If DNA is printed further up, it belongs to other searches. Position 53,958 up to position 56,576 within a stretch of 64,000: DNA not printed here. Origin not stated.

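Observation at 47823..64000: T7-type (Autographiviridae-like) structural cassette sitting as a prophage next to a tRNA half-site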

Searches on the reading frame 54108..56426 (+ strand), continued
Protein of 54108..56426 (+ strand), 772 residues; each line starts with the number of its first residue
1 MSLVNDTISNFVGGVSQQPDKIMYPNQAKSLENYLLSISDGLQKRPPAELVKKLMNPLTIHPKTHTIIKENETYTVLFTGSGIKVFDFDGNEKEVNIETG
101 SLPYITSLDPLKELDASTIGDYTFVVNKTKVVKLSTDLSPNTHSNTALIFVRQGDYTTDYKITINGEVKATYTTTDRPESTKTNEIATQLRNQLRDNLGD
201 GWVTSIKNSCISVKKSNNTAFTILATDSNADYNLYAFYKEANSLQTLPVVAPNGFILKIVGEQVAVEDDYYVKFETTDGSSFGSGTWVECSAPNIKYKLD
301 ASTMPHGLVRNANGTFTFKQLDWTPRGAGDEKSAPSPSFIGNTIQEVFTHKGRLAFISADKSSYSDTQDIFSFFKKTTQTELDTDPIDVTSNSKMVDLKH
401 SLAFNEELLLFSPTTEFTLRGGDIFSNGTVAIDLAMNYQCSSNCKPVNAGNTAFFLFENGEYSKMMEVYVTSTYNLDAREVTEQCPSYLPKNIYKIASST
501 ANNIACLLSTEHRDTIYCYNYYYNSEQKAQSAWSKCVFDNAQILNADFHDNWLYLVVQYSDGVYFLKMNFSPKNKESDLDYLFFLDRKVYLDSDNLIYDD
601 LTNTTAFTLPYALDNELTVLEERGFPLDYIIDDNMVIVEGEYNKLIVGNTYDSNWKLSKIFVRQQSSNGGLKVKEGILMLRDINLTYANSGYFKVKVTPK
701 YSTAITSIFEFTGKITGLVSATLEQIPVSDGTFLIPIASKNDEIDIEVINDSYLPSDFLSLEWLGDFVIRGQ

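Call 26: find_encoding_contigs(protein=P0002, flank=10000, max_places=4)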
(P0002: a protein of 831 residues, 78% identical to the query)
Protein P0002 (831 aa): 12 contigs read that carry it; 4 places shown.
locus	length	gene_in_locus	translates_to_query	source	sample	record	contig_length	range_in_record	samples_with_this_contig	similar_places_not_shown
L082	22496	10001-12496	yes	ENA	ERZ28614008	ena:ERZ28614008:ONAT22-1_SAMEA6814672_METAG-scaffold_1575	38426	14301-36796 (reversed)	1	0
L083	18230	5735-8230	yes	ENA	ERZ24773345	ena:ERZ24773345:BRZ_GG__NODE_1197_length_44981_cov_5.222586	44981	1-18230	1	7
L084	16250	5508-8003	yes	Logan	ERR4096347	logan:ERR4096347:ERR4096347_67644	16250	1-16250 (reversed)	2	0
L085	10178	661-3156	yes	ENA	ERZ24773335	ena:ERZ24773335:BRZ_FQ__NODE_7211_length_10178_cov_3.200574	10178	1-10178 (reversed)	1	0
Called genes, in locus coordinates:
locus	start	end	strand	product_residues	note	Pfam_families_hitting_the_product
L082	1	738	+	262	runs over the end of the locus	PF02739:5_3_exonuc_N, PF01367:5_3_exonuc (weak)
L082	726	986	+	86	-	-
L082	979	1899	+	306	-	PF09414:RNA_ligase, PF18043:T4_Rnl2_C (weak)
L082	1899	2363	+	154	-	PF03767:Acid_phosphat_B, PF25109:HAD_PNKP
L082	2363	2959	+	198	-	PF18909:dGTP_diPhyd_N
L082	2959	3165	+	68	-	-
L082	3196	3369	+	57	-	PF12728:HTH_17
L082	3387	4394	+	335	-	PF13102:Phage_int_SAM_5, PF00589:Phage_integrase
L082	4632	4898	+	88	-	-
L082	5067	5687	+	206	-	-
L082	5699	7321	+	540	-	PF12236:Head-tail_con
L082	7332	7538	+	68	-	-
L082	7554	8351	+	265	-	PF05396:Phage_T7_Capsid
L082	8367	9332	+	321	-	PF05065:Phage_capsid, PF21703:Gp10A-like, PF25209:Phage_capsid_4 (weak)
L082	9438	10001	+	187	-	PF17212:Tube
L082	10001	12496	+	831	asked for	PF25675:Phage_nozzle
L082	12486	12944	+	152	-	-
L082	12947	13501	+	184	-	PF24072:T7_gp14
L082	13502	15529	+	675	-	PF01551:Peptidase_M23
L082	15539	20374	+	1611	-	-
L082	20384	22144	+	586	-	PF03906:Phage_T7_tail, PF21916:mtd_2nd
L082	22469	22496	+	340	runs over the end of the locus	PF00078:RVT_1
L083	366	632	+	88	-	-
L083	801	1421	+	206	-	-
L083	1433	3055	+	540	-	PF12236:Head-tail_con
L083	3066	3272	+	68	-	-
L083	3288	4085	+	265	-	PF05396:Phage_T7_Capsid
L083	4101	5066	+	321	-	PF05065:Phage_capsid, PF21703:Gp10A-like, PF25209:Phage_capsid_4 (weak)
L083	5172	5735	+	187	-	PF17212:Tube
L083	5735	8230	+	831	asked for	PF25675:Phage_nozzle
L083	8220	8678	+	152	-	-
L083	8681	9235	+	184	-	PF24072:T7_gp14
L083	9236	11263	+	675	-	PF01551:Peptidase_M23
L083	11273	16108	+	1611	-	-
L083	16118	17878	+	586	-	PF03906:Phage_T7_tail, PF21916:mtd_2nd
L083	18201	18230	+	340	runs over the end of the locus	PF00078:RVT_1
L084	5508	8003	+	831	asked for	PF25675:Phage_nozzle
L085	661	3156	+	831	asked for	PF25675:Phage_nozzle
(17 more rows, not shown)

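Call 27: find_encoding_contigs(protein=P0012, flank=10000, max_places=3)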
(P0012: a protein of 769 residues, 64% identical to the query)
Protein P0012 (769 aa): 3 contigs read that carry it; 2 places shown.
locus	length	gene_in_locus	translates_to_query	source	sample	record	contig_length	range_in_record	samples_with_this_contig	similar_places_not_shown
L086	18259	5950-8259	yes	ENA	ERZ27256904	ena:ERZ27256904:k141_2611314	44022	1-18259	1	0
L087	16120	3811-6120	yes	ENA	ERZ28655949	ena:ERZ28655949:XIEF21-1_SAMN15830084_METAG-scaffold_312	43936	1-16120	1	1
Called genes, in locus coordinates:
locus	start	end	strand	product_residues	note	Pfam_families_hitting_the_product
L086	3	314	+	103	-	?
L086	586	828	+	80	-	-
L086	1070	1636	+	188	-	-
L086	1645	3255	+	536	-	PF12236:Head-tail_con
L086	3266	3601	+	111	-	-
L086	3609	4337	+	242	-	PF05396:Phage_T7_Capsid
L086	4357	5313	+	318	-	PF05065:Phage_capsid, PF21703:Gp10A-like, PF25209:Phage_capsid_4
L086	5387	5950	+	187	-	PF17212:Tube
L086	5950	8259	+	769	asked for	PF25675:Phage_nozzle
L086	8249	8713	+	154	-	-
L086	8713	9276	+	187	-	PF24072:T7_gp14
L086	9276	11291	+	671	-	PF01551:Peptidase_M23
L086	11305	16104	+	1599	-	-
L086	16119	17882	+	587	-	PF03906:Phage_T7_tail, PF21916:mtd_2nd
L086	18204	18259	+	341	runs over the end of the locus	PF00078:RVT_1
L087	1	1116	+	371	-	?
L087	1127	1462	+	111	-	-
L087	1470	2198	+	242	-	PF05396:Phage_T7_Capsid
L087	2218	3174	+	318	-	PF05065:Phage_capsid, PF21703:Gp10A-like, PF25209:Phage_capsid_4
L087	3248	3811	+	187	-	PF17212:Tube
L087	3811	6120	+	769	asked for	PF25675:Phage_nozzle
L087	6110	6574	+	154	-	-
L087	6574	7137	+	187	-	PF24072:T7_gp14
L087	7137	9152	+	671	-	PF01551:Peptidase_M23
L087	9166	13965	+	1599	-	-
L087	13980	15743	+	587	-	PF03906:Phage_T7_tail, PF21916:mtd_2nd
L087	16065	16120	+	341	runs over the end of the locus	PF00078:RVT_1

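Call 30: find_related_loci(query=A1, collection=genome_contigs, flank=10000)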
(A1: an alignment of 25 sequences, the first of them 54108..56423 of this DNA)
Query A1 (772 aa) in genome_contigs; peptide patterns used: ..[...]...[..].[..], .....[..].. (x = any residue, [..] = any of these).
135 stretches matched a pattern; 8 encode a relative of the query (tblastn E <= 1e-3); 8 distinct loci.
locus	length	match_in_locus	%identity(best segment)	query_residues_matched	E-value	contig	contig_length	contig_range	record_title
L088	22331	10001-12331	61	1-772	0e+0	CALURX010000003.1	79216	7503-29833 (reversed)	MAG: Candidatus Gastranaerophilales bacterium isolate BRZ_KQ__bin27 genome assembly, contig: BRZ_KQ__NODE_612_length_792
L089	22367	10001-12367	59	1-772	0e+0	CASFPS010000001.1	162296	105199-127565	uncultured bacterium isolate A6_L3_376376_idba_bin.29 genome assembly, contig: A6_L3_376376_idba_bin.29.fa_scaffold_99,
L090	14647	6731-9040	55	1-772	0e+0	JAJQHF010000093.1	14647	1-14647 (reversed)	MAG: Candidatus Gastranaerophilales bacterium isolate U.4_7 NODE_529_length_14647_cov_8.951891, whole genome shotgun seq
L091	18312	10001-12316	53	1-772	0e+0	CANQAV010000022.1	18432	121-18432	MAG: Candidatus Gastranaerophilales bacterium isolate Lapin-002__bin121 genome assembly, contig: Lapin-002__NODE_3917_le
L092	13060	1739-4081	51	3-772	0e+0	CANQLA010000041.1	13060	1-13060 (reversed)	MAG: Candidatus Gastranaerophilales bacterium isolate Lapin-032__bin25 genome assembly, contig: Lapin-032__NODE_6755_len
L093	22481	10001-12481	48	1-772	0e+0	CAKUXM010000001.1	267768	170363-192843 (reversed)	MAG: uncultured Candidatus Melainabacteria bacterium isolate REFINED_METABAT215_TOP10_CONTIGS_1500_ASSEMBLY_K77_MERGED__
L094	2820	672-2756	51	1-695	0e+0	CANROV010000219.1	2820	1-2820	MAG: Candidatus Gastranaerophilales bacterium isolate Lapin-020__bin105 genome assembly, contig: Lapin-020__NODE_57078_l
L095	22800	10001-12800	48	1-772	0e+0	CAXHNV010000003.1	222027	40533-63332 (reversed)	MAG: uncultured Gastranaerophilales bacterium isolate ena-SAMPLE-TAB-22-03-2024-10:43:23:849-115538 genome assembly, con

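Call 34: find_related_loci(query=A1, collection=viral_contigs, flank=10000)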
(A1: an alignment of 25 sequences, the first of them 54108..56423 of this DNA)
Query A1 (772 aa) in viral_contigs; peptide patterns used: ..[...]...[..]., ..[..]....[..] (x = any residue, [..] = any of these).
600 stretches matched a pattern (row limit reached: there are more); 577 encode a relative of the query (tblastn E <= 1e-3); the best 80 are kept; 80 distinct loci.
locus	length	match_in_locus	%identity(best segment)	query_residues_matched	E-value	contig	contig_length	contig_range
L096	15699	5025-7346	66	1-772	0e+0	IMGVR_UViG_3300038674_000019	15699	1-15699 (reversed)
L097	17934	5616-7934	63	1-772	0e+0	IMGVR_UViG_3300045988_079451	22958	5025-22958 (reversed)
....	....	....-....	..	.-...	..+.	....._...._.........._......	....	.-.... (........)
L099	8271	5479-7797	63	1-771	0e+0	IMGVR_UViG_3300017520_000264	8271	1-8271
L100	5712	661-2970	61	1-772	0e+0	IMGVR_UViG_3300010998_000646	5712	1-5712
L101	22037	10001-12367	59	1-772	0e+0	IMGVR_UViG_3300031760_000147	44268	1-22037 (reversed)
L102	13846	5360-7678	57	1-772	0e+0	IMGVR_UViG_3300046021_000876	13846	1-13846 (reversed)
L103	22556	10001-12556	53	1-772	0e+0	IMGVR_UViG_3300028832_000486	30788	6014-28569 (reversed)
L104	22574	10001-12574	58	1-772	0e+0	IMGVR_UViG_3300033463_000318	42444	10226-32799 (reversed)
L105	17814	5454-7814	51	1-772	0e+0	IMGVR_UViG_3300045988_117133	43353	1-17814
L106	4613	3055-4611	63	1-517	0e+0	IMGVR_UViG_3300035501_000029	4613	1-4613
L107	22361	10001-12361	50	1-772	0e+0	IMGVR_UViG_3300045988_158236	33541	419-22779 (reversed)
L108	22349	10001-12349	39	1-772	4e-174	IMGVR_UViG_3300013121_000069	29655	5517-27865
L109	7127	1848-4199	39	1-772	2e-172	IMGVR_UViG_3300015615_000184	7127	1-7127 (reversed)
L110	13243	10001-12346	39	1-770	1e-170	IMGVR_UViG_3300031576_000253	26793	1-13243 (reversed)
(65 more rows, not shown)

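Call 37: find_related_loci(query=L104:864-1640:+, collection=viral_contigs, flank=10000)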
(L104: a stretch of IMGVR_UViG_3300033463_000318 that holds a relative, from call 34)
Query L104:864-1640:+ (258 aa) in viral_contigs; peptide patterns used: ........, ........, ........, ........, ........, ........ (x = any residue, [..] = any of these).
28 stretches matched a pattern; 26 encode a relative of the query (tblastn E <= 1e-3); 26 distinct loci.
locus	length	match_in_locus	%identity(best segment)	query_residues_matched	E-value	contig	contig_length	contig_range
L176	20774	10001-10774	100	1-258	1e-174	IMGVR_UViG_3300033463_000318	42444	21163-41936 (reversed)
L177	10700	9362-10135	100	1-258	1e-174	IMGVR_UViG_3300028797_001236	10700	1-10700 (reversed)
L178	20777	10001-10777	81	2-258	7e-144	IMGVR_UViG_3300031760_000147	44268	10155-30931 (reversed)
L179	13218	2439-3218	79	1-258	1e-139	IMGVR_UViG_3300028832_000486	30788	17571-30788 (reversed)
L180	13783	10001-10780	73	2-258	3e-125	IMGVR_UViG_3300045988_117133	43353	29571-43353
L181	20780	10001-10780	68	1-258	6e-123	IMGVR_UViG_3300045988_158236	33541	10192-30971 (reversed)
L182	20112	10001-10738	43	2-256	8e-55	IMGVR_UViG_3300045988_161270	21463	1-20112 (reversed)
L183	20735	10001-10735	42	1-256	9e-55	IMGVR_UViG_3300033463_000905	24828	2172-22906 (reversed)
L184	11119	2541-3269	43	3-256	2e-53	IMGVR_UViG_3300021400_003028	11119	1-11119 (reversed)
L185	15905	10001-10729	39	3-256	4e-51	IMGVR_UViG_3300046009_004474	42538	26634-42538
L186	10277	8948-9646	36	4-256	2e-37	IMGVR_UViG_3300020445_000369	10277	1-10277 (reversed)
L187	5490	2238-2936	36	4-256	2e-37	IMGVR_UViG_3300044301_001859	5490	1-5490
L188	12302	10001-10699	36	4-256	2e-37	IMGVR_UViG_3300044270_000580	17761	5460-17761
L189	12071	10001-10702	35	4-257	5e-36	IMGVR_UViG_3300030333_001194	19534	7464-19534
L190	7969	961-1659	35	4-256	1e-35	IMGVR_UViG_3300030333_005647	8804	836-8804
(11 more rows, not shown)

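Call 38: find_related_loci(query=L104:21007-21993:+, collection=viral_contigs, flank=10000)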
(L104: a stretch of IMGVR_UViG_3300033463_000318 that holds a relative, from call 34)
Query L104:21007-21993:+ (328 aa) in viral_contigs; peptide patterns used: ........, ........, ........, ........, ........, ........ (x = any residue, [..] = any of these).
127 stretches matched a pattern; 71 encode a relative of the query (tblastn E <= 1e-3); 71 distinct loci.
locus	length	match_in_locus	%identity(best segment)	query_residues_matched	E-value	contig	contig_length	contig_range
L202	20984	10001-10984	100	1-328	0e+0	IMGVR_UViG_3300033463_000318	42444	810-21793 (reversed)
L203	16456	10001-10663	45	1-272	2e-47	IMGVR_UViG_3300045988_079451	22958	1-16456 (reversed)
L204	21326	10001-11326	61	7-301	5e-37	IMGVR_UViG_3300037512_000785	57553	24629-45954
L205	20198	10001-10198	66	255-320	3e-19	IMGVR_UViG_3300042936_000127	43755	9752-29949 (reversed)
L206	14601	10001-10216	58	249-319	5e-19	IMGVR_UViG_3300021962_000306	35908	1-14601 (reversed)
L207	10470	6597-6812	58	249-319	2e-18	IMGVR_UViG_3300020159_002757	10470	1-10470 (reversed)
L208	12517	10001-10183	60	265-327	2e-16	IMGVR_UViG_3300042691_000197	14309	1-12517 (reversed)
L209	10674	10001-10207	66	268-317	7e-16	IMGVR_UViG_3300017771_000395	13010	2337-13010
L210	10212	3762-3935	59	266-319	9e-15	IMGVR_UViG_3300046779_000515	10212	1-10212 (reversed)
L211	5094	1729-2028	62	265-316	1e-13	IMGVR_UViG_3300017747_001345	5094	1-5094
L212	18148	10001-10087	76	266-294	1e-8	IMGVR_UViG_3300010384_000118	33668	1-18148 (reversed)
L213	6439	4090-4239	81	267-319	2e-8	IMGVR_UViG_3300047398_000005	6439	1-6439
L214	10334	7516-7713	81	246-316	4e-8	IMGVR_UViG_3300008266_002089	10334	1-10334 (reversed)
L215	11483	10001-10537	36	215-316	5e-8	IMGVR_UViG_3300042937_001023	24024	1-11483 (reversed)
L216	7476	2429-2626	81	246-316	4e-8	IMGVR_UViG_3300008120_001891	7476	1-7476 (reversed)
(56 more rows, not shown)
